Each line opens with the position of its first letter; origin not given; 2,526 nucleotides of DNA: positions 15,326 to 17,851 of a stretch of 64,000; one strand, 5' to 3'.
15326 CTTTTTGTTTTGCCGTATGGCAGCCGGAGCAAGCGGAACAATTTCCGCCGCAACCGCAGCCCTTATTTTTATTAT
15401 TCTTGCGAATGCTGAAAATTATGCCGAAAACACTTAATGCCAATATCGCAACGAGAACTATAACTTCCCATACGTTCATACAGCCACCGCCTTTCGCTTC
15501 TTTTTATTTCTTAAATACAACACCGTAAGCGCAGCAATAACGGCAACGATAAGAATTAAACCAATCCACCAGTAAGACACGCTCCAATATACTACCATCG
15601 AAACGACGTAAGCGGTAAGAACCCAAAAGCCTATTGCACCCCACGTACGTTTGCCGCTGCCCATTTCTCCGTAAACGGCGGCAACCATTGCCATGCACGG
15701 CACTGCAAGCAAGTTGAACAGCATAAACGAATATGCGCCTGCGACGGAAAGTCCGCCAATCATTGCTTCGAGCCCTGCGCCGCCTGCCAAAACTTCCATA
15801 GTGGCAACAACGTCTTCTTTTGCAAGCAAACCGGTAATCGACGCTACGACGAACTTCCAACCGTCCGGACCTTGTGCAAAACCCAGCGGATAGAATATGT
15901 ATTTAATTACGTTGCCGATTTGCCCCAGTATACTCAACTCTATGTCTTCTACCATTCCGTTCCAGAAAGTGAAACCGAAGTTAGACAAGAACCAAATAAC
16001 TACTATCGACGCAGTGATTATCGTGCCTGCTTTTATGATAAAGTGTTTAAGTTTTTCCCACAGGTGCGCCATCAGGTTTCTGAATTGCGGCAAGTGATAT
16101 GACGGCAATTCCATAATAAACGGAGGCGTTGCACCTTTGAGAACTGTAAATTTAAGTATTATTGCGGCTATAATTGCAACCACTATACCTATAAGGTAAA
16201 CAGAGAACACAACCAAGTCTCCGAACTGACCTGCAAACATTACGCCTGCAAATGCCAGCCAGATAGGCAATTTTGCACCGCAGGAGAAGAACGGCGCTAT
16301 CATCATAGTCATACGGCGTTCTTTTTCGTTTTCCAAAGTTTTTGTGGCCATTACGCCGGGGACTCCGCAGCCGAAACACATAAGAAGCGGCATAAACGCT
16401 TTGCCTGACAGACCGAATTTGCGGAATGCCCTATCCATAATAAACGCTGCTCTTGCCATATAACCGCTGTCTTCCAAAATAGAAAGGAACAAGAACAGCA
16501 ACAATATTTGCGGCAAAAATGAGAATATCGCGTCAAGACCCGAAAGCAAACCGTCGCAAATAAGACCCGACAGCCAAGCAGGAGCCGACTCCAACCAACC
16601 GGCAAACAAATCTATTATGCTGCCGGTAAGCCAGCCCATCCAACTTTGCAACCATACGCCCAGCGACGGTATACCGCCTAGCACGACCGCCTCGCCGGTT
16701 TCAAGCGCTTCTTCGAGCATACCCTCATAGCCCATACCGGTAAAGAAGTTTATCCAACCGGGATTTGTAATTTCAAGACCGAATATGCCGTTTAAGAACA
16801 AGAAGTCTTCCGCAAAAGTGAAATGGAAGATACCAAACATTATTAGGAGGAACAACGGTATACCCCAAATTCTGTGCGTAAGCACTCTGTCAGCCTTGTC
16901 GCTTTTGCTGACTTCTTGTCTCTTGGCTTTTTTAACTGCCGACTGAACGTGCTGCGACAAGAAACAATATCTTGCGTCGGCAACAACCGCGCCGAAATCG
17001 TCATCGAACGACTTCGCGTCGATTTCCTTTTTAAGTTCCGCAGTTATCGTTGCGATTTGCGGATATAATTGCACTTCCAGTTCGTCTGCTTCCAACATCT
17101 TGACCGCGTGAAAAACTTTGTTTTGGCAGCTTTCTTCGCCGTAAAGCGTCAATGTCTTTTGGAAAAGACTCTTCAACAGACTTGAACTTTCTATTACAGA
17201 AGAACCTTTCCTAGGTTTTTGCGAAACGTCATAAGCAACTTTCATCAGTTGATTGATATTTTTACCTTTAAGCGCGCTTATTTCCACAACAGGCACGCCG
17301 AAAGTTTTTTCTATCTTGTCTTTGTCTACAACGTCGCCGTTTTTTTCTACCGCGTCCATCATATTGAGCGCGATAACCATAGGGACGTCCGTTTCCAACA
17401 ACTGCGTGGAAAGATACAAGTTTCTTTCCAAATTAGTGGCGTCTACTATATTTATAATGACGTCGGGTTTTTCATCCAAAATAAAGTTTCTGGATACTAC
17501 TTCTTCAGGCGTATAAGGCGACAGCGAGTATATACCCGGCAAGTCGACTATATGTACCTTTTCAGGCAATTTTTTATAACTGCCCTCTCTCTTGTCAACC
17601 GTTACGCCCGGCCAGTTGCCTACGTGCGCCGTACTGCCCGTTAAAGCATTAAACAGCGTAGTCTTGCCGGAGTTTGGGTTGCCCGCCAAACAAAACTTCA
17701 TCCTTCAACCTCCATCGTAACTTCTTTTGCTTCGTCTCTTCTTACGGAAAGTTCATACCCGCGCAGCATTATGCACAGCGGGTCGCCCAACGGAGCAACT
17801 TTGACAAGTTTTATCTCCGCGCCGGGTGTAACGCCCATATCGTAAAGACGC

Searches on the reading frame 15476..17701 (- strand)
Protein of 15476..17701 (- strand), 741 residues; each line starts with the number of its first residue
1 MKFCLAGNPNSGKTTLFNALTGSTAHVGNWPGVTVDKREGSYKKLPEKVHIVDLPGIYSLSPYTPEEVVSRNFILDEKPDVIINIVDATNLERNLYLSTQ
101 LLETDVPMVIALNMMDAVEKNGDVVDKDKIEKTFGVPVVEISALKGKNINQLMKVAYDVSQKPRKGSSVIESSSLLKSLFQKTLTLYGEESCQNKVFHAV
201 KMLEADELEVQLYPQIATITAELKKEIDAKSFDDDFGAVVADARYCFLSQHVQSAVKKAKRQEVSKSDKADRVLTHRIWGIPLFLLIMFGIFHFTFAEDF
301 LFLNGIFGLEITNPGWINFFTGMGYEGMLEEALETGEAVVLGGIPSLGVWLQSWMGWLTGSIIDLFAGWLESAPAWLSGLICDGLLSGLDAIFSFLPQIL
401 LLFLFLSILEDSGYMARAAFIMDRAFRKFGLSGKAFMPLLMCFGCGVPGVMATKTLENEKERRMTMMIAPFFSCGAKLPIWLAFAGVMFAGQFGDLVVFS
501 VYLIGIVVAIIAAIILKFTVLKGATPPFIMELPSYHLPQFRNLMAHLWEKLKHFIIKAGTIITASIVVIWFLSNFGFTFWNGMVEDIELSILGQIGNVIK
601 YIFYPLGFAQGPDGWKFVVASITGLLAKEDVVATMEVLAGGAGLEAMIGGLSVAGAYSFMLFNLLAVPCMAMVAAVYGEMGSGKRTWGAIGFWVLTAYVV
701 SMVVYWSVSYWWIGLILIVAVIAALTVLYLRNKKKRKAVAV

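Call 76: search_protein_families(library=pfam, proteins=[window:15476-17701:-], max_evalue=0.001)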
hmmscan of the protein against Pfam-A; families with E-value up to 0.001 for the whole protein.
window:15476-17701:- (741 aa): 8 families
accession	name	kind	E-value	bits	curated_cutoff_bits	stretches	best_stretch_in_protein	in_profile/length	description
PF02421.24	FeoB_N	-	5.5e-66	221.4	27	1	2-154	2-154/156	Ferrous iron transport protein B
PF07670.19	Gate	-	1.9e-32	112.3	29.6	2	393-486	2-102/104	Nucleoside recognition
PF07664.17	FeoB_C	-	3.6e-21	75.1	26.6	1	498-550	1-54/54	Ferrous iron transport protein B C terminus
PF01926.29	MMR_HSR1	-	1.8e-20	73.6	21.9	1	3-113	2-112/113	50S ribosome-binding GTPase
PF00009.33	GTP_EFTU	-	1.3e-07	31.9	26.5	1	5-159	8-185/188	Elongation factor Tu GTP binding domain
PF17910.6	FeoB_Cyto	-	1.6e-05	25.7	23.4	1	189-257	20-90/90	FeoB cytosolic helical domain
PF03193.22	RsgA_GTPase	-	4.4e-05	23.8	30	0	100-182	48-129/174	RsgA GTPase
PF09439.16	SRPRB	-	0.00026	20.9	25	1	3-102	6-96/178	Signal recognition particle receptor beta subunit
